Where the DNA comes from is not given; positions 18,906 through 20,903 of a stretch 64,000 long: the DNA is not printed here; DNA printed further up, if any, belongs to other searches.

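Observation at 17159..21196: Three-gene operon: coiled-coil mini-protein, 1136-aa domain-less cytoplasmic giant (possible amidoligase-like C-terminus), 144-aa partner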

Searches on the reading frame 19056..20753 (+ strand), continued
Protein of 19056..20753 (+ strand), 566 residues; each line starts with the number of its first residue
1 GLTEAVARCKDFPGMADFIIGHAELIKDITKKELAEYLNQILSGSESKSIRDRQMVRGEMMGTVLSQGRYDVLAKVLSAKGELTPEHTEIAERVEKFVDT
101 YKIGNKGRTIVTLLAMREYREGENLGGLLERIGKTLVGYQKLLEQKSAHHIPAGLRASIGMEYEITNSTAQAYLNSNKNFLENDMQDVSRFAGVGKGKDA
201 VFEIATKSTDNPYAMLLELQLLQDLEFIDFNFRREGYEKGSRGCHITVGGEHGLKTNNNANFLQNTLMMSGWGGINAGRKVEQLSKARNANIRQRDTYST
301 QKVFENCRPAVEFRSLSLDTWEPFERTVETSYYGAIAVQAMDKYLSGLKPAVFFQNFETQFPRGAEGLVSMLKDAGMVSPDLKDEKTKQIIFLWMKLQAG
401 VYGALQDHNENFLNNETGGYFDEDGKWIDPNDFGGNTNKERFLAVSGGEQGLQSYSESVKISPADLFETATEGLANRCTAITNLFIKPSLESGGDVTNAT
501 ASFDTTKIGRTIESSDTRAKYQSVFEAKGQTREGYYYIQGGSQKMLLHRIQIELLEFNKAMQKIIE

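Call 67: find_related_loci(query=A1, collection=genome_contigs, flank=8000)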
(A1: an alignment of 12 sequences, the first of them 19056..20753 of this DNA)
Query A1 (566 aa) in genome_contigs; peptide patterns used: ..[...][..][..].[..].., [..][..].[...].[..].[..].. (x = any residue, [..] = any of these).
80 stretches matched a pattern; 34 encode a relative of the query (tblastn E <= 1e-3); 34 distinct loci.
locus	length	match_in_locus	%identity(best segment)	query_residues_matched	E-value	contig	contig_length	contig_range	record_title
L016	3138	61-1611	42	51-565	2e-136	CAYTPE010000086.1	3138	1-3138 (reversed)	MAG TPA_asm: uncultured Gammaproteobacteria bacterium isolate SRP257259_co1_76 genome assembly, contig: NODE_60942_lengt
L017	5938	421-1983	41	51-565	9e-127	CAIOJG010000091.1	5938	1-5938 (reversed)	MAG: Candidatus Magasanikbacteria bacterium isolate AM_bin-3693 genome assembly, contig: bin-3693:091/190, whole genome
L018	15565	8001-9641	38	36-565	3e-114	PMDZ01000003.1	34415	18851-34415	MAG: Candidatus Nomurabacteria bacterium isolate fen_1328 73.20120700_E2X.147_contig_142163, whole genome shotgun sequen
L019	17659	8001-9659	39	41-566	6e-113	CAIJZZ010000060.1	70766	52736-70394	uncultured bacterium isolate AlinenLipids_bin-6792 genome assembly, contig: bin-6792:60/78, whole genome shotgun sequenc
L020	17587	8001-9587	37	49-565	4e-111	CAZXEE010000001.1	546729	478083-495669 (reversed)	MAG TPA_asm: uncultured Gammaproteobacteria bacterium isolate SRP192927_co4_30 genome assembly, contig: NODE_1_length_54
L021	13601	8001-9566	37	56-565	8e-110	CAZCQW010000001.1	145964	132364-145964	MAG TPA_asm: uncultured Gammaproteobacteria bacterium isolate SRP285395_co1_539 genome assembly, contig: NODE_75_length_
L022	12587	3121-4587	40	85-565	1e-108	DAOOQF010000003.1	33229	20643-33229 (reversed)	MAG TPA_asm: bacterium isolate AMR_MDS_2578 NODE_1533_length_33229_cov_6.021975, whole genome shotgun sequence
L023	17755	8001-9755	37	9-565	1e-108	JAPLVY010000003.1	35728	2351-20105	MAG: Candidatus Falkowbacteria bacterium isolate LacPavin_0818_WC55_MAG_40_9 LacPavin_0818_WC55_scaffold_112168, whole g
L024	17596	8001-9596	37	40-565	4e-107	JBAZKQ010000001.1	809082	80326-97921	MAG: Patescibacteria group bacterium isolate SO_2017_LW4_148 scaffold_12_c1_LW137-91_2017, whole genome shotgun sequence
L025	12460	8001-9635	38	33-565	2e-107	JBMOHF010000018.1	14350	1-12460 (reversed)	MAG: Patescibacteria group bacterium isolate Deming_bin.338 contig11889, whole genome shotgun sequence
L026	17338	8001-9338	41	96-565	5e-107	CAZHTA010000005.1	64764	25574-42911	MAG TPA_asm: uncultured Gammaproteobacteria bacterium isolate SRP272421_co2_50 genome assembly, contig: NODE_643_length_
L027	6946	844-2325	38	84-565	2e-105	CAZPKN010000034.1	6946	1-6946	MAG TPA_asm: uncultured Gammaproteobacteria bacterium isolate binchicken_co212_18 genome assembly, contig: NODE_14207_le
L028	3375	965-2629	36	18-565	9e-107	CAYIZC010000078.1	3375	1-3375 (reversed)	MAG TPA_asm: uncultured Gammaproteobacteria bacterium isolate ERP122455_co1_170 genome assembly, contig: NODE_13711_leng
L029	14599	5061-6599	36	71-565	4e-104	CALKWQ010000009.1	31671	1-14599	MAG TPA_asm: uncultured bacterium isolate SRR6007447_bin.26_CONCOCT_v1.1_MAG genome assembly, contig: ERZ724101.734, who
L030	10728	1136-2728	37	45-565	1e-103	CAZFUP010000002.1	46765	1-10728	MAG TPA_asm: uncultured Gammaproteobacteria bacterium isolate SRP239243_co1_442 genome assembly, contig: NODE_927_length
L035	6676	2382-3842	39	89-566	7e-103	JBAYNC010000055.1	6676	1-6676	MAG: Patescibacteria group bacterium isolate SO_2016_LW1_55 scaffold17122_LW64-88_2016, whole genome shotgun sequence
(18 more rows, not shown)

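Call 79: search_protein_families(library=pfam, proteins=[P0137, P0120, P0128, P0149, P0109, P0118], max_evalue=0.001)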
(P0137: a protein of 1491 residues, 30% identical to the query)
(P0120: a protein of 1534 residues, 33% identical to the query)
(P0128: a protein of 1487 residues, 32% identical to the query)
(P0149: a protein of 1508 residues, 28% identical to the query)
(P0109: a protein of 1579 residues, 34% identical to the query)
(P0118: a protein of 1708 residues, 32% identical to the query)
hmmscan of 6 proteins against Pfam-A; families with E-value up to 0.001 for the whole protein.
P0137 (1491 aa): 1 family
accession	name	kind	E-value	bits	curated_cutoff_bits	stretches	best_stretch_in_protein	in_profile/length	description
PF18760.7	ART-PolyVal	-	3.5e-15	57.4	31.2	1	60-268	1-140/140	ADP-Ribosyltransferase in polyvalent proteins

P0120 (1534 aa): 0 families

P0128 (1487 aa): 0 families

P0149 (1508 aa): 0 families

P0109 (1579 aa): 0 families

P0118 (1708 aa): 0 families
